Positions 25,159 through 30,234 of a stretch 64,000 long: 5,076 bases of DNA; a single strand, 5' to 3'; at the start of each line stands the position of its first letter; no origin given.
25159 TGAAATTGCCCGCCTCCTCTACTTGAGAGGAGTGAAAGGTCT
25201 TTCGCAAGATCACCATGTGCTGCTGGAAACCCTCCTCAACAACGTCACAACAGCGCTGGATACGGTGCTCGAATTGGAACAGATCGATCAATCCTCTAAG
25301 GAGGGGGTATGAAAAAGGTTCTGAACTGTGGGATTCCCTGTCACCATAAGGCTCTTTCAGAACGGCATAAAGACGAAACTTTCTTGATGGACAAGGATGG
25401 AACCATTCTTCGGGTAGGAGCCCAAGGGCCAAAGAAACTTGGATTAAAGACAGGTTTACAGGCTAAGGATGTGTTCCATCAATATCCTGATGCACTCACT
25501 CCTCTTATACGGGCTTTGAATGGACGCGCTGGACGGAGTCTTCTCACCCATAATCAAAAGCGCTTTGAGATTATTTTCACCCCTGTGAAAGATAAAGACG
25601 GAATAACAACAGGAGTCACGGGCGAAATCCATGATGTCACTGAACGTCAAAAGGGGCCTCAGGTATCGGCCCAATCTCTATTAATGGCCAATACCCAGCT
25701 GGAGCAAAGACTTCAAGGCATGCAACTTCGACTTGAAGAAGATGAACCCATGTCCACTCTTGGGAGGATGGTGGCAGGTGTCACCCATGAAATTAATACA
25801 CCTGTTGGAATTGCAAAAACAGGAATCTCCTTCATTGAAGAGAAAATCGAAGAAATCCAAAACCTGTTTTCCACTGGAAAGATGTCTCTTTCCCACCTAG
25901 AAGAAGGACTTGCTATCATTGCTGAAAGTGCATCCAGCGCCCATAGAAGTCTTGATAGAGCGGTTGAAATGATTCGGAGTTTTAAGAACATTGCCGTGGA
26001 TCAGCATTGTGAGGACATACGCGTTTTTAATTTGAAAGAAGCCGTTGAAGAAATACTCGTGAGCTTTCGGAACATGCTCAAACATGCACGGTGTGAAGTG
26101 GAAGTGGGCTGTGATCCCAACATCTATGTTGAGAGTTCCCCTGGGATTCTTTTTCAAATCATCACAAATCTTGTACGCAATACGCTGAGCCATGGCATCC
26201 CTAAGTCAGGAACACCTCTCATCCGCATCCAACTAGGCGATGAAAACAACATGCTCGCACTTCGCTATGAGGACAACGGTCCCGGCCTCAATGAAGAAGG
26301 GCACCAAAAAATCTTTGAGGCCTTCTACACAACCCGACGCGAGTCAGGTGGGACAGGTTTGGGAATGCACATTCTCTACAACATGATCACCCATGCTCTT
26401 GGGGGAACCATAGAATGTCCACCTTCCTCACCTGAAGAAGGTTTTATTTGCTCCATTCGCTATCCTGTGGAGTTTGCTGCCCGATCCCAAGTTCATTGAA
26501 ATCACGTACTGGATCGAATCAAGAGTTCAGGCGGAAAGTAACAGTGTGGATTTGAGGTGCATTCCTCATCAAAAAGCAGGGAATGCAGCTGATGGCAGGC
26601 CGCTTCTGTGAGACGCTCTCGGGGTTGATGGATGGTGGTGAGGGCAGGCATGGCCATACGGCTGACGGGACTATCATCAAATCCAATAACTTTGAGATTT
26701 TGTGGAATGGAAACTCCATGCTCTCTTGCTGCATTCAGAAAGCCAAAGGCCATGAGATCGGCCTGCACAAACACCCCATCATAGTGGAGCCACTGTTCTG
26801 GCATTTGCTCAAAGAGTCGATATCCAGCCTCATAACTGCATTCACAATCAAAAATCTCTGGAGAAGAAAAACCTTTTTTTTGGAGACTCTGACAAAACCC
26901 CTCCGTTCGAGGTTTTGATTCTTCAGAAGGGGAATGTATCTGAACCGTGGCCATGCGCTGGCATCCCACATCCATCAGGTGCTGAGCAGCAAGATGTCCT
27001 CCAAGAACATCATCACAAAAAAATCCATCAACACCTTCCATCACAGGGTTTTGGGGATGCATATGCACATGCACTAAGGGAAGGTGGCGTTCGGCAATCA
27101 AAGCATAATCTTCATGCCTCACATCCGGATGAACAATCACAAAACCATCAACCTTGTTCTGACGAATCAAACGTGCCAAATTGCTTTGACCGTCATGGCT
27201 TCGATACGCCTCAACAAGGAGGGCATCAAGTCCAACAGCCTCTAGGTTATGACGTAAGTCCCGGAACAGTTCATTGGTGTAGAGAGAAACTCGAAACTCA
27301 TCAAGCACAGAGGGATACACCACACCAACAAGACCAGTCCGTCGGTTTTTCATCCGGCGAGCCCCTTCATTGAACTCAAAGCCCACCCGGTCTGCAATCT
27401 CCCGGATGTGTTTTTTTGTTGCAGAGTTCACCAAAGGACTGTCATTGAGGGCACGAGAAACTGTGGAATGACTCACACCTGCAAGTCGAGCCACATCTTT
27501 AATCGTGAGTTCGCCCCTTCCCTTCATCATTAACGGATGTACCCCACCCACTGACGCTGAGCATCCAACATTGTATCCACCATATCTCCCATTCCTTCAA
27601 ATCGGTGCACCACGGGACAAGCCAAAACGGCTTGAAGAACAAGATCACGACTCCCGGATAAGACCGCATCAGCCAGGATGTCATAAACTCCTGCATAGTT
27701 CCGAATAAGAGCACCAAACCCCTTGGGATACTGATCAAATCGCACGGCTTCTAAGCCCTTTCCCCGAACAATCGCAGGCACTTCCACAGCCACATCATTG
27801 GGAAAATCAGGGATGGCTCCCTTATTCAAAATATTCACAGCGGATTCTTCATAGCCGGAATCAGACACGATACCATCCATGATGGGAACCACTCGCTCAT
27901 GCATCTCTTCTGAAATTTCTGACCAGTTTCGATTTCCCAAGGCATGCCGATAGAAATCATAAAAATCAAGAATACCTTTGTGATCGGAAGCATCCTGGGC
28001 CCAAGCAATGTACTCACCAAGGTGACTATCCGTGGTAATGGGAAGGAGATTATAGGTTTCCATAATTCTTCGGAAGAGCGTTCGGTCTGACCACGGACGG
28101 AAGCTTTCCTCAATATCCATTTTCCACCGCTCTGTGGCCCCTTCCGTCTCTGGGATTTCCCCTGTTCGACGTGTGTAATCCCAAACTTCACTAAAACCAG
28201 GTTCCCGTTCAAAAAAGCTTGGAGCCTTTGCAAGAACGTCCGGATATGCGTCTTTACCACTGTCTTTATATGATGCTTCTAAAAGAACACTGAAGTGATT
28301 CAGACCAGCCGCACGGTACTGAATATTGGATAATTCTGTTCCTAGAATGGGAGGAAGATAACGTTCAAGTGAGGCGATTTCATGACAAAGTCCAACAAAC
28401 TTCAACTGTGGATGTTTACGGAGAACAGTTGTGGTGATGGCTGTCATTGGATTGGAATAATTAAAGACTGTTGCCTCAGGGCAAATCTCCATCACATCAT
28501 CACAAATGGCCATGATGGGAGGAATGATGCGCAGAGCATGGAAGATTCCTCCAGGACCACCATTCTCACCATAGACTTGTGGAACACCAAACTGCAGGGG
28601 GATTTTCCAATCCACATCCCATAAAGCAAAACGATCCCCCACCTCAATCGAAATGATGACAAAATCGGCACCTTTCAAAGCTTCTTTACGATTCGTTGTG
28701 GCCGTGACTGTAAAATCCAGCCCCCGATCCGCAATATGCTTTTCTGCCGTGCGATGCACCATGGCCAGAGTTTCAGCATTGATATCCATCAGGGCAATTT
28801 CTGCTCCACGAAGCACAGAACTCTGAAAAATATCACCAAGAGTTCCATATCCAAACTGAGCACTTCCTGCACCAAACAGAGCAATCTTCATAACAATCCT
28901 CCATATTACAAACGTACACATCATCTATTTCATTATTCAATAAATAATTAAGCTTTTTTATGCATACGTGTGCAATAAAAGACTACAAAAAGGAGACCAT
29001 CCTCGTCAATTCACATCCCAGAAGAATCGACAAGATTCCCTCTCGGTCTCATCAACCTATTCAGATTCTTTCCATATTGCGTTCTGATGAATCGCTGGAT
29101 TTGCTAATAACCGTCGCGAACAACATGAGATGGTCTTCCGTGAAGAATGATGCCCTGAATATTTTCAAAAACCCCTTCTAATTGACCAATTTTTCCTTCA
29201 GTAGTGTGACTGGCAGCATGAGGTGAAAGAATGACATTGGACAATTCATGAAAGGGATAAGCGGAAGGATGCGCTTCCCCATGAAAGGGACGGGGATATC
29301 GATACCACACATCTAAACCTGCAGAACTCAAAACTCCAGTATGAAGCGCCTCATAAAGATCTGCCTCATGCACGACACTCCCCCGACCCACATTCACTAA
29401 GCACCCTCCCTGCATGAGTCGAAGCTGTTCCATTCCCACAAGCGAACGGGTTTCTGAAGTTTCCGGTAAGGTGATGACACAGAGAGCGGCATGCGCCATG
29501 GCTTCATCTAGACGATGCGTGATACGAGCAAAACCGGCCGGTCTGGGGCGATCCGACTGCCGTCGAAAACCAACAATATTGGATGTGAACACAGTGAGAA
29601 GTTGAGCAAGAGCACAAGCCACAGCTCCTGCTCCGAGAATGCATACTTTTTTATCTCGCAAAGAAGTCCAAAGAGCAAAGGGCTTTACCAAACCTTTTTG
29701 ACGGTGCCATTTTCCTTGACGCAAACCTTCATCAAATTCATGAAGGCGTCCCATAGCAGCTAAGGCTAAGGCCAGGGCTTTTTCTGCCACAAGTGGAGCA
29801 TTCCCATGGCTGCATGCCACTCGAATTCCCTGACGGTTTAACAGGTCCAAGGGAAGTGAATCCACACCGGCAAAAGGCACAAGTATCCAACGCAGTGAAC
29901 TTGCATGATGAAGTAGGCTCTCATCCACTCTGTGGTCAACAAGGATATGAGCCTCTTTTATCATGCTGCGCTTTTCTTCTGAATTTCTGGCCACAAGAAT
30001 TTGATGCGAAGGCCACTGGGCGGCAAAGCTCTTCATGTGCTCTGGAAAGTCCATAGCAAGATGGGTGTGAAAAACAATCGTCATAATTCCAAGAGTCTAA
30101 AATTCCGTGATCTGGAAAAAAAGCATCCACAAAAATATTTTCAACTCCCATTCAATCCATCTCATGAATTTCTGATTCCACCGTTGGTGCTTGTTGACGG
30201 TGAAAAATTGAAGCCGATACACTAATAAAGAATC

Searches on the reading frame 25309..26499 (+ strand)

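Call 38: search_protein_families(library=pfam, proteins=[window:25309-26499:+], max_evalue=0.0001)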
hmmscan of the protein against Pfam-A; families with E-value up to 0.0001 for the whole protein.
window:25309-26499:+ (396 aa): 1 family
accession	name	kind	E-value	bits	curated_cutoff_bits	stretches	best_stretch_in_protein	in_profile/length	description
PF02518.31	HATPase_c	-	1.3e-19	71.1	26.4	1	281-387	6-109/111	Histidine kinase-, DNA gyrase B-, and HSP90-like ATPase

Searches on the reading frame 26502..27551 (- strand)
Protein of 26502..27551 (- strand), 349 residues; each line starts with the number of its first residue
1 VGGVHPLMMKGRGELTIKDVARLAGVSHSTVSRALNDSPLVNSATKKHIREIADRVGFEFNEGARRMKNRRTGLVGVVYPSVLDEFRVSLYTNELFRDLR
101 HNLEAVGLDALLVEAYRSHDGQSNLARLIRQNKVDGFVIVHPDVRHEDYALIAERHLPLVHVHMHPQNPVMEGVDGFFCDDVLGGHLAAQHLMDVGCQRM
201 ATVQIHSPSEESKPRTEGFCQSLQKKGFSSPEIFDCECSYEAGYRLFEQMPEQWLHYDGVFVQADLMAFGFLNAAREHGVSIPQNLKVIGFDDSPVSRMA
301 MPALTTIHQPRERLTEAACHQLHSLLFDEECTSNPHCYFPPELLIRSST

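Call 38: search_protein_families(library=pfam, proteins=[window:26502-27551:-], max_evalue=0.0001)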
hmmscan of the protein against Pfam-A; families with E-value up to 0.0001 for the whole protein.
window:26502-27551:- (349 aa): 3 families
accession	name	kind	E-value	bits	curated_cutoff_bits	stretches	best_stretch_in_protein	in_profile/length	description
PF13377.12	Peripla_BP_3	-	6.1e-28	98.4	26.5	1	189-349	1-167/167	Periplasmic binding protein-like domain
PF00532.27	Peripla_BP_1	-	2.9e-18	66.8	22.2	1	75-314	4-249/281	Periplasmic binding proteins and sugar binding domain of LacI family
PF00356.27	LacI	-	1.8e-14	53.7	27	1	16-58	1-43/46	Bacterial regulatory proteins, lacI family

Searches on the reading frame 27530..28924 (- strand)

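Call 38: search_protein_families(library=pfam, proteins=[window:27530-28924:-], max_evalue=0.0001)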
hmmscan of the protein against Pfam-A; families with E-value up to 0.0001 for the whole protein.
window:27530-28924:- (464 aa): 2 families
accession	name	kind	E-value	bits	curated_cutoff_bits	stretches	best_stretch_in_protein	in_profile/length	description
PF02056.22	Glyco_hydro_4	-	3.8e-48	163.9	23.2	1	13-190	1-177/183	Family 4 glycosyl hydrolase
PF11975.13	Glyco_hydro_4C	-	2.7e-28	99.8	24.1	1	206-438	2-210/211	Family 4 glycosyl hydrolase C-terminal domain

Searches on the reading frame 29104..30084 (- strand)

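Call 38: search_protein_families(library=pfam, proteins=[window:29104-30084:-], max_evalue=0.0001)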
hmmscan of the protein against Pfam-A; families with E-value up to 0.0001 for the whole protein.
window:29104-30084:- (326 aa): 2 families
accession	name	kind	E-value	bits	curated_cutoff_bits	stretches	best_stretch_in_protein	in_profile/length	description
PF02826.25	2-Hacid_dh_C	-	4.5e-35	121.1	25.1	1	104-291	1-178/178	D-isomer specific 2-hydroxyacid dehydrogenase, NAD binding domain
PF00389.36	2-Hacid_dh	-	1.5e-07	31.6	24.6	1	32-322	27-133/134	D-isomer specific 2-hydroxyacid dehydrogenase, catalytic domain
